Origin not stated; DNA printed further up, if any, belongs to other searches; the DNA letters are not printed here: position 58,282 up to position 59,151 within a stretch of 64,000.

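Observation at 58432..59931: Candidate compact Type II R-M pair: PD-(D/E)xK nuclease-like gene + methyltransferase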

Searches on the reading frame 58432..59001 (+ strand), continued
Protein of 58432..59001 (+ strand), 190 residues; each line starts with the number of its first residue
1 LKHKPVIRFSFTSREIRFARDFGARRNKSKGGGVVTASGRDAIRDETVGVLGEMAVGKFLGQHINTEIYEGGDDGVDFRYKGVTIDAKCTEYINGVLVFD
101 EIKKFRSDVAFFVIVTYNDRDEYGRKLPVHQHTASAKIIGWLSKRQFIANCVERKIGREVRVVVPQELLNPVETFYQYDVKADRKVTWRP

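Call 55: fold_search(model_id=the predicted structure, library=pdb)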
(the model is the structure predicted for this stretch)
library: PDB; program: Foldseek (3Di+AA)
matches with E <= 10: 72; with E <= 0.001: 0
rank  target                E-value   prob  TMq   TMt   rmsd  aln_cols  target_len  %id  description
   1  8q5n_A                1.5e-02  0.93  0.36  0.43   9.1       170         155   16  Apo form of restriction endonuclease NhoI. (released 2024-07-17)
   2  8q5o_B                3.9e-02  0.96  0.36  0.44   6.6       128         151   16  N-terminal domain of restriction endonuclease Eco15I with tetra-methylated target DNA. (released 2024-07-17)
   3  8rpx_B                4.4e-02  0.84  0.36  0.42   9.6       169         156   17  NhoI restriction endonuclease in complex with quadruply methylated DNA target (released 2024-07-17)
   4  7mku_B                1.4e+00  0.04  0.20  0.14  14.0       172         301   11  Crystal Structure of ENOYL COA-HYDRATASE2 from Arabidopsis thaliana (released 2022-05-11)
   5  3q4i_A                1.5e+00  0.03  0.16  0.15  17.9       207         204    7  Crystal structure of CDP-Chase in complex with Gd3+ (released 2011-07-13)
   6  1wnr_C                1.6e+00  0.05  0.14  0.24  11.7        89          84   15  Crystal structure of the Cpn10 from Thermus thermophilus HB8 (released 2004-12-07)
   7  1wnr_G                2.0e+00  0.04  0.13  0.24  11.8        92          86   14  Crystal structure of the Cpn10 from Thermus thermophilus HB8 (released 2004-12-07)
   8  6t9e_BBB              2.0e+00  0.04  0.10  0.10   8.1        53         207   13  Crystal structure of a bispecific DutaFab in complex with human PDGF (released 2020-12-16)
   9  4v4o_O                2.7e+00  0.03  0.13  0.22  12.9       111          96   13  Crystal Structure of the Chaperonin Complex Cpn60/Cpn10/(ADP)7 from Thermus Thermophilus (released 2014-07-09)
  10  3f0a                  2.8e+00  0.04  0.22  0.26  13.5       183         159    9  Structure of a putative n-acetyltransferase (ta0374) in complex with acetyl-coa from thermoplasma acidophilum (released 2008-11-11)
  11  1dpb                  3.0e+00  0.03  0.13  0.11   8.9        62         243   11  CRYSTALLOGRAPHIC AND ENZYMATIC INVESTIGATIONS ON THE ROLE OF SER558, HIS610 AND ASN614 IN THE CATALYTIC MECHANISM OF AZO (released 1995-04-20)
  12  1p3h_A                3.2e+00  0.03  0.11  0.18  11.9        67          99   15  Crystal Structure of the Mycobacterium tuberculosis chaperonin 10 tetradecamer (released 2003-07-15)
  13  7cux_B                3.4e+00  0.03  0.12  0.09  12.6        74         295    5  Crystal structure of human Schlafen 5 N'-terminal domain (SLFN5-N) involved in ssRNA cleaving and DNA binding (released 2021-08-25)
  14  5kta                  3.4e+00  0.02  0.22  0.23  16.5       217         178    9  Apo FdhC- a nucleotide-linked sugar GNAT (released 2016-07-27)
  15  3fix_A                3.6e+00  0.03  0.22  0.25  15.3       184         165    9  Crystal structure of a putative n-acetyltransferase (ta0374) from thermoplasma acidophilum (released 2009-01-13)
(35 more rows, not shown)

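Call 58: search_protein_families(library=phrogs, alignment_id=A1, max_evalue=0.001)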
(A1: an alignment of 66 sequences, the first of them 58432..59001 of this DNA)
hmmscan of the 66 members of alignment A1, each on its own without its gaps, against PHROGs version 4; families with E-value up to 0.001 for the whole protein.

A. member 1, window:58432-59001:+ (190 aa): 0 families

B. families by the number of members that match (of 66 scanned): 1 family
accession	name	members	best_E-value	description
phrog_18407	-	42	7.3e-13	-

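Call 70: find_encoding_contigs(protein=P0154, flank=10000, max_places=4)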
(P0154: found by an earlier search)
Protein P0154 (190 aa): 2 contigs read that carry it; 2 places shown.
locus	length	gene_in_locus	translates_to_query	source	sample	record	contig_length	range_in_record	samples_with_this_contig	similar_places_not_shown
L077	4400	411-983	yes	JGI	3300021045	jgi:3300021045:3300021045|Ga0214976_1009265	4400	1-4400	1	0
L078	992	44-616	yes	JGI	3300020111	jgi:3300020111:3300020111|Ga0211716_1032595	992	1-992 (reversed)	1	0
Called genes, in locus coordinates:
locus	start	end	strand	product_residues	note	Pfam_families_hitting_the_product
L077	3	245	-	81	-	?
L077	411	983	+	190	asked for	-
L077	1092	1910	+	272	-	PF01555:N6_N4_Mtase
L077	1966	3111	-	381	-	-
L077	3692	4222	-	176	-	-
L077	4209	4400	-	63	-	?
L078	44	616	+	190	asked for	-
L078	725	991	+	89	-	?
